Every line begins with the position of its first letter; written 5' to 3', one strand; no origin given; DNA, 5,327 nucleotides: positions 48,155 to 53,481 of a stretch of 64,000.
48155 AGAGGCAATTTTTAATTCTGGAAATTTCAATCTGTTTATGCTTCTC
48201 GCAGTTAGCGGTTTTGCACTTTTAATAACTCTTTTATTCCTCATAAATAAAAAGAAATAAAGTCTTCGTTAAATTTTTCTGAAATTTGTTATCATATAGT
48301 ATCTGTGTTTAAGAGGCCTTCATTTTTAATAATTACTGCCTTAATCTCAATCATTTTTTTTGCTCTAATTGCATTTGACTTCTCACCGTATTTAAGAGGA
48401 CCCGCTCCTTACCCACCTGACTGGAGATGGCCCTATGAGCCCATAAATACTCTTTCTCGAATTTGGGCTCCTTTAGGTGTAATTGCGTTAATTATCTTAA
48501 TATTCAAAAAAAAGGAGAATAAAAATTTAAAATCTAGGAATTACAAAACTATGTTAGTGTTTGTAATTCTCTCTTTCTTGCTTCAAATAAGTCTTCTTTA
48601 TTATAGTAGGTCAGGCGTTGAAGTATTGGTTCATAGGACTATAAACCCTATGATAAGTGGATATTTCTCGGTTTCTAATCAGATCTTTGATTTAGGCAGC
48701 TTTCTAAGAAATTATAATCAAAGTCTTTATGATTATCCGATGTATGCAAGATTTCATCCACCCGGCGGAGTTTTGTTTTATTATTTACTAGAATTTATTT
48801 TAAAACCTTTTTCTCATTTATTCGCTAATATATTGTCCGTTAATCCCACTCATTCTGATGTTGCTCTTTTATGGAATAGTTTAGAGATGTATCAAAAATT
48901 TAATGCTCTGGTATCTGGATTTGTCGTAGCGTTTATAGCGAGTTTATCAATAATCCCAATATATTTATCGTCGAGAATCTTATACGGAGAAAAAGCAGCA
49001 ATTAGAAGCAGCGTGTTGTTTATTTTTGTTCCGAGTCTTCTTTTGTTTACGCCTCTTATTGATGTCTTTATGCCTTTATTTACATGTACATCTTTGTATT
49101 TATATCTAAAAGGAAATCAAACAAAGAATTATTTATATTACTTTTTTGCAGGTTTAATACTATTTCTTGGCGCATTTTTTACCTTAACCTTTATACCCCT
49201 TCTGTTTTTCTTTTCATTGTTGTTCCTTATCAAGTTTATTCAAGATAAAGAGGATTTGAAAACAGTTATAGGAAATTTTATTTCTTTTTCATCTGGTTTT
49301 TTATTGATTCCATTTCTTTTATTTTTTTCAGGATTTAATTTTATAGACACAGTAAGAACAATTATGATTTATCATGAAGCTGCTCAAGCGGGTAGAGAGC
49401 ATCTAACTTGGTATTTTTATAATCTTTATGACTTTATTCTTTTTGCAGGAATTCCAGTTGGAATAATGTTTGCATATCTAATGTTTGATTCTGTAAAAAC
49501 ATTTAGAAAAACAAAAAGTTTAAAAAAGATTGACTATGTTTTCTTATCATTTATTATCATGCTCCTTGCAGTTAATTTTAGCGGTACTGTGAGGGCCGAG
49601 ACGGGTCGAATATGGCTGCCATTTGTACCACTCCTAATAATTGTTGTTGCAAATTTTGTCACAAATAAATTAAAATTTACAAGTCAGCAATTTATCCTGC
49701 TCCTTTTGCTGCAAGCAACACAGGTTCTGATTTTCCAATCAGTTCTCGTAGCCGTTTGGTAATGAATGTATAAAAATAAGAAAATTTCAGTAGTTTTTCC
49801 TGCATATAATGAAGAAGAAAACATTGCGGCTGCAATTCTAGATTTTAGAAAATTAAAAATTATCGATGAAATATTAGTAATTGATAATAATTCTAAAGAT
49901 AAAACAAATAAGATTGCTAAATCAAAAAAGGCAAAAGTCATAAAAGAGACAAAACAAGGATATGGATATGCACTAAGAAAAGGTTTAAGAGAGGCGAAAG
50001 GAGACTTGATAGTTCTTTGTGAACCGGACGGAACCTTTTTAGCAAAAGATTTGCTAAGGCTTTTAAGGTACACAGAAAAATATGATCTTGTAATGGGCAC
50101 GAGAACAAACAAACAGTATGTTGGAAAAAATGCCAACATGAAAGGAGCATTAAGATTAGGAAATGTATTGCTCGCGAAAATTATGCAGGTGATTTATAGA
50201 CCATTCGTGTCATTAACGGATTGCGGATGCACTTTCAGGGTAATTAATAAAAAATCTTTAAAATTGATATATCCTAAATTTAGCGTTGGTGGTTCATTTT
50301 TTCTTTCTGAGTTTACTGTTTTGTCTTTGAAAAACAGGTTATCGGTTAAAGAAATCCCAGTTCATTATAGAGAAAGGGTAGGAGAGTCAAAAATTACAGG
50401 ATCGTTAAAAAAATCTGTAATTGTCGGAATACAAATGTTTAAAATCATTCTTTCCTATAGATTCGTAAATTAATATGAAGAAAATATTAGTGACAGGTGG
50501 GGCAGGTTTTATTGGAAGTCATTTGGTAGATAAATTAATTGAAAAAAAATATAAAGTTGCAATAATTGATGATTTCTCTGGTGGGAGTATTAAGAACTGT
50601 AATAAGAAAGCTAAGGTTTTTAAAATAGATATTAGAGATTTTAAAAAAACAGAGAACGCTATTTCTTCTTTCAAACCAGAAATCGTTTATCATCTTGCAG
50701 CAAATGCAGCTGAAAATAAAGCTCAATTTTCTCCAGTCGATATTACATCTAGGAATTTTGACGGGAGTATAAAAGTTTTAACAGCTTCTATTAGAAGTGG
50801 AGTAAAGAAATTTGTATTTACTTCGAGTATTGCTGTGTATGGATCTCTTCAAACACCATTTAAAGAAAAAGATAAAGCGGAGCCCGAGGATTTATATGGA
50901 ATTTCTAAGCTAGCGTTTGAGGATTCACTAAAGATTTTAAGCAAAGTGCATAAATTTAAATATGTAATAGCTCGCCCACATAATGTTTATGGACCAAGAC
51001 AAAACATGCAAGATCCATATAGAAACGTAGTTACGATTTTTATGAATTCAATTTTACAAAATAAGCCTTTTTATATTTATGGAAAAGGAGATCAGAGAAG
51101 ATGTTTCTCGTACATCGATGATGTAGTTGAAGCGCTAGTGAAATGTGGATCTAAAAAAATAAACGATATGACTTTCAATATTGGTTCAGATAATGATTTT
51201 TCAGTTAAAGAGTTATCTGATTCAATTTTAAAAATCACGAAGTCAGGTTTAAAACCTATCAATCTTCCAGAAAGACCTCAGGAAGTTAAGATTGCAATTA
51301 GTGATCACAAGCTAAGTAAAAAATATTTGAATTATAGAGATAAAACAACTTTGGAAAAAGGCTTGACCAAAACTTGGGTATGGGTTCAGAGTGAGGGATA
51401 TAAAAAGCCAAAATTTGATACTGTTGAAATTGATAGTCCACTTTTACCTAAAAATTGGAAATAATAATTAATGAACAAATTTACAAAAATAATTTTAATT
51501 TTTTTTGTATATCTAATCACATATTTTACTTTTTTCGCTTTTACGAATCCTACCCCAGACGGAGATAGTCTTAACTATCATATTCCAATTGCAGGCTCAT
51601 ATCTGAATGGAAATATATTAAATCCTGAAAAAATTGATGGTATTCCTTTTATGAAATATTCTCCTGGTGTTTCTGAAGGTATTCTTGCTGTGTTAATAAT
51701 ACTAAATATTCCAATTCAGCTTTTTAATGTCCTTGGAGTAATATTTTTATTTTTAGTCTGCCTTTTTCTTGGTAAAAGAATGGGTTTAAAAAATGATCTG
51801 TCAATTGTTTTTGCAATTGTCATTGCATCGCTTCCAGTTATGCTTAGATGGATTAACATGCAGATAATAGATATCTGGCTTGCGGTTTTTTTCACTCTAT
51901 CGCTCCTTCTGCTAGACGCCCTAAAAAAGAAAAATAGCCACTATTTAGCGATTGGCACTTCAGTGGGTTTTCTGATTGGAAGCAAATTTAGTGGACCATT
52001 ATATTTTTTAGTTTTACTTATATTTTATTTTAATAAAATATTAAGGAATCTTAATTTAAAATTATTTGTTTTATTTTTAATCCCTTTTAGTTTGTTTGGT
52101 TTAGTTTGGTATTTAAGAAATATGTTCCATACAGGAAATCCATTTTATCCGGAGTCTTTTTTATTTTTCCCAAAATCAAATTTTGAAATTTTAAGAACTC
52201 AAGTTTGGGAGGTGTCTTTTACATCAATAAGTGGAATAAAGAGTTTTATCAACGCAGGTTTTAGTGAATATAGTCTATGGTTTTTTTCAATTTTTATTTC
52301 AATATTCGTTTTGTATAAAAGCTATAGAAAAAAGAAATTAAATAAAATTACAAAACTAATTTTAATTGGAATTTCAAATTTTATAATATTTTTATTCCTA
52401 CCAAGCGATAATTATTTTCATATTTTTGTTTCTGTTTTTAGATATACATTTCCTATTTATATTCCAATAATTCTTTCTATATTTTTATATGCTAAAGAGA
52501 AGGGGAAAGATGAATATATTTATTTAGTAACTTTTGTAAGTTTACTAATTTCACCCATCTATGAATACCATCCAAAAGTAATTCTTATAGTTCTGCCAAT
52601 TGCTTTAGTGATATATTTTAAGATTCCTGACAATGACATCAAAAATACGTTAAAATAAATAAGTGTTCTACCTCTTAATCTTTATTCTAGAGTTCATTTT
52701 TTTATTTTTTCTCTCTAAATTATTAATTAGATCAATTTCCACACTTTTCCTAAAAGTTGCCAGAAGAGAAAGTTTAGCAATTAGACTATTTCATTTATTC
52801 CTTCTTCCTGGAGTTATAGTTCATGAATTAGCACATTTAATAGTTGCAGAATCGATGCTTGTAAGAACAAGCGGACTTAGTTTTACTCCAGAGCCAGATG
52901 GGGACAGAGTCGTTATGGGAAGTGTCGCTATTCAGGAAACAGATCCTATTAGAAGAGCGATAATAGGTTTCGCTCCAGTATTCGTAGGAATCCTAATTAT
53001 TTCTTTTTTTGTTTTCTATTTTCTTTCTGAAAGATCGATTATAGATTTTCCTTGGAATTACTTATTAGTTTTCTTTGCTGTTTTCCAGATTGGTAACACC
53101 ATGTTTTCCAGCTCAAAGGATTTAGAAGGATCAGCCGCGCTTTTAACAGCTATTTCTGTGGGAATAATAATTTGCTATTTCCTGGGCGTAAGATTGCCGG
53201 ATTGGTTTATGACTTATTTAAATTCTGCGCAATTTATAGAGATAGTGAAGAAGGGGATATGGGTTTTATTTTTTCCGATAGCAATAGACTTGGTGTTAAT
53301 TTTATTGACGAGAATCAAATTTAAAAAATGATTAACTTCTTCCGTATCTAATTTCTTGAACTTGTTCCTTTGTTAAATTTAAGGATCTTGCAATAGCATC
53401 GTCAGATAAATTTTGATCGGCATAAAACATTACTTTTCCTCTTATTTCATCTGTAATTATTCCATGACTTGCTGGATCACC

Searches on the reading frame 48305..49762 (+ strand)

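Call 6: search_protein_families(library=pfam, proteins=[window:48305-49762:+], max_evalue=0.001)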
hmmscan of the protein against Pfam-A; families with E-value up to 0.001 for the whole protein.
window:48305-49762:+ (485 aa): 1 family
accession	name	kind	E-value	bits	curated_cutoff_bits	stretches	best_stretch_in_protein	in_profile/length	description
PF13231.12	PMT_2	-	0.00047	20.8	26.1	1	203-323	23-143/160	Dolichyl-phosphate-mannose-protein mannosyltransferase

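Call 8: search_protein_families(library=ncbifam, proteins=[window:48305-49762:+], max_evalue=0.1)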
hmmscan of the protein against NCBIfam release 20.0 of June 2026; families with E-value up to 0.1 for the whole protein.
window:48305-49762:+ (485 aa): 0 families

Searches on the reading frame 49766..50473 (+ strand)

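Call 6: search_protein_families(library=pfam, proteins=[window:49766-50473:+], max_evalue=0.001)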
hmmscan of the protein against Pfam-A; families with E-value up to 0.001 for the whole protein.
window:49766-50473:+ (235 aa): 1 family
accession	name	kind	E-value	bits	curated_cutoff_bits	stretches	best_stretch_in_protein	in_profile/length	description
PF00535.33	Glycos_transf_2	-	4.4e-23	82.5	23.3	1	8-165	1-164/168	Glycosyl transferase family 2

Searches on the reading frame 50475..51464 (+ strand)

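Call 6: search_protein_families(library=pfam, proteins=[window:50475-51464:+], max_evalue=0.001)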
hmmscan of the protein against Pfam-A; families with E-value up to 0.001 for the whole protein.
window:50475-51464:+ (329 aa): 9 families
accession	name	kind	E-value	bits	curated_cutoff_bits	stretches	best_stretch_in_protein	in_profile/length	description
PF01370.27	Epimerase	-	1.1e-54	185.8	20.9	1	4-237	1-240/240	NAD dependent epimerase/dehydratase family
PF16363.11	GDP_Man_Dehyd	-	7.2e-47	160.9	27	1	5-299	1-331/332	GDP-mannose 4,6 dehydratase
PF04321.23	RmlD_sub_bind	-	1.7e-20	73.7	27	1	3-270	2-249/287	RmlD substrate binding domain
PF01073.25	3Beta_HSD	-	5.5e-20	72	22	1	5-231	1-234/280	3-beta hydroxysteroid dehydrogenase/isomerase family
PF02719.21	Polysacc_synt_2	-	2e-16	60.5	20.2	1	4-255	1-247/293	Polysaccharide biosynthesis protein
PF13460.12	NAD_binding_10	-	2.8e-11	44.1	27.2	1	8-170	1-145/184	NAD(P)H-binding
PF07993.18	NAD_binding_4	-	1.4e-07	31.4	20.1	0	6-28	1-23/258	Male sterility protein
PF00106.31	adh_short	-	4.3e-05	23.5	26.6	1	2-80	1-87/195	short chain dehydrogenase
PF05368.20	NmrA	-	9.1e-05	22.6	27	1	2-118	3-107/298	NmrA-like family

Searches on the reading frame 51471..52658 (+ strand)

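Call 6: search_protein_families(library=pfam, proteins=[window:51471-52658:+], max_evalue=0.001)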
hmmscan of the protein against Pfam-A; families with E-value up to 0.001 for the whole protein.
window:51471-52658:+ (395 aa): 0 families

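Call 8: search_protein_families(library=ncbifam, proteins=[window:51471-52658:+], max_evalue=0.1)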
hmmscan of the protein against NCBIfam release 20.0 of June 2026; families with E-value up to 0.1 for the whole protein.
window:51471-52658:+ (395 aa): 1 family
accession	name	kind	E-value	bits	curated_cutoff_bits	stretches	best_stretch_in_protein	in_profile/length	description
NF047510.1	LIC_10190_fam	subfamily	0.00089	18.1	100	1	84-311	168-393/424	LIC_10190 family membrane protein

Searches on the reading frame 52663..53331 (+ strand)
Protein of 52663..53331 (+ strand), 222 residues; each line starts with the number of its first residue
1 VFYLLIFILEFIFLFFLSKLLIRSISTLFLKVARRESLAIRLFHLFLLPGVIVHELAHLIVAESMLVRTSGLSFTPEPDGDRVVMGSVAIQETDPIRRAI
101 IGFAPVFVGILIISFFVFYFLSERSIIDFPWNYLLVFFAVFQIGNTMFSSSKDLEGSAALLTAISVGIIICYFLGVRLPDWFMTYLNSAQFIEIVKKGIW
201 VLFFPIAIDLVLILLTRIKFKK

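Call 6: search_protein_families(library=pfam, proteins=[window:52663-53331:+], max_evalue=0.001)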
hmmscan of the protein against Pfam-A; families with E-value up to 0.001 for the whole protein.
window:52663-53331:+ (222 aa): 0 families

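Call 8: search_protein_families(library=ncbifam, proteins=[window:52663-53331:+], max_evalue=0.1)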
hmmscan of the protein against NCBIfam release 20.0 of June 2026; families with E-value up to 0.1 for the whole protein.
window:52663-53331:+ (222 aa): 0 families

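Call 98: search_protein_families(library=pfam, alignment_id=A8, max_evalue=5)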
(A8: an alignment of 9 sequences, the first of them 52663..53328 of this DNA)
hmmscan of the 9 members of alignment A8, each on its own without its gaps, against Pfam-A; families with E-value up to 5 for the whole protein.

A. member 1, window:52663-53328:+ (222 aa): 2 families
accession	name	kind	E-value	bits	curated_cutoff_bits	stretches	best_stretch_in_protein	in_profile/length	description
PF02163.28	Peptidase_M50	-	0.034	13.9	27.2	1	43-141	2-106/221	Peptidase family M50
PF11947.13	DUF3464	-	0.42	10.8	25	1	101-144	65-107/149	Photosynthesis affected mutant 68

B. families by the number of members that match (of 9 scanned): 4 families
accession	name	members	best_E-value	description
PF02163.28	Peptidase_M50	7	0.034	Peptidase family M50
PF11139.14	SfLAP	1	7.1e-05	Sap, sulfolipid-1-addressing protein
PF11947.13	DUF3464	1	0.42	Photosynthesis affected mutant 68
PF09925.14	DUF2157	1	3.4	Predicted membrane protein (DUF2157)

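Call 99: search_solved_structures(query=A8, max_evalue=10, show_alignments=2)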
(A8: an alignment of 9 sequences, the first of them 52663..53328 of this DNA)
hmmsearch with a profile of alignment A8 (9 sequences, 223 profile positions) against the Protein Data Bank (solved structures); distinct sequences matched with E-value up to 10: 0.

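Call 100: search_protein_families(library=ncbifam, alignment_id=A8, max_evalue=5)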
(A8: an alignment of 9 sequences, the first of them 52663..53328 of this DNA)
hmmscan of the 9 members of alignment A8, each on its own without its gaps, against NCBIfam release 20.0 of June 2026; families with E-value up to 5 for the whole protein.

A. member 1, window:52663-53328:+ (222 aa): 0 families

B. families by the number of members that match (of 9 scanned): 4 families
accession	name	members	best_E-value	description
TIGR01605.1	PYST-D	1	0.07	Plasmodium yoelii subtelomeric family PYST-D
TIGR02596.1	TIGR02596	1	0.13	Verru_Chthon cassette protein D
NF047612.1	LIC_10740_fam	1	0.15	LIC_10740 family protein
NF053592.1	HK_near_YfiR_like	1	0.33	sensor histidine kinase, YfiR-like protein-associated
